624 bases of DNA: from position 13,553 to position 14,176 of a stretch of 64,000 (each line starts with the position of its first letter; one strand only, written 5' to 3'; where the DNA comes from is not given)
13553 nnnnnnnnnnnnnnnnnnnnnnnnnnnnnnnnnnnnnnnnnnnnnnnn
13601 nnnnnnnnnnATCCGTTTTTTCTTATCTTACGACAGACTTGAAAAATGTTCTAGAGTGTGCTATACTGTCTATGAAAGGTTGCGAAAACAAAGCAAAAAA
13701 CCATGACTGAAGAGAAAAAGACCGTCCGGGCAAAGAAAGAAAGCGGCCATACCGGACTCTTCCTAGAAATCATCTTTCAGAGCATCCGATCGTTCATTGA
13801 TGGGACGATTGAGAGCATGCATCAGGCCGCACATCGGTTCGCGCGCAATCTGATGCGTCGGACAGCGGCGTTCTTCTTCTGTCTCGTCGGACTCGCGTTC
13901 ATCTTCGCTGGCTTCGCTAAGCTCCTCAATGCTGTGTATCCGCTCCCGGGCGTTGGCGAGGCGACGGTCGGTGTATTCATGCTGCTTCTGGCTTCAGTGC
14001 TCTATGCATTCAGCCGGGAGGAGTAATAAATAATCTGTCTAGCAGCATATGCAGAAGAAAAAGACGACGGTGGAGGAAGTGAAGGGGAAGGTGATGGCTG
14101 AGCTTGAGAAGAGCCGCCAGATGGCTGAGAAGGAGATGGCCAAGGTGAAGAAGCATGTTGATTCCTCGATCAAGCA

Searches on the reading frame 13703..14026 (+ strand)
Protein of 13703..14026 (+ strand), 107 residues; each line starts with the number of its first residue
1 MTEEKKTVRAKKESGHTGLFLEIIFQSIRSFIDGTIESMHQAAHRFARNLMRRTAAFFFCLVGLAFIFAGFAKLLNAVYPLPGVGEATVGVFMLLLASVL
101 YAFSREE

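Call 53: search_protein_families(library=pfam, proteins=[window:13703-14026:+])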
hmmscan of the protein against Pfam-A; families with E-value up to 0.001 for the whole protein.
window:13703-14026:+ (107 aa): 1 family
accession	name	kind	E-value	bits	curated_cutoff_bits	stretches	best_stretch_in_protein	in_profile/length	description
PF07332.16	Phage_holin_3_6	-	0.00038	20.9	28.4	1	39-104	26-90/116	Putative Actinobacterial Holin-X, holin superfamily III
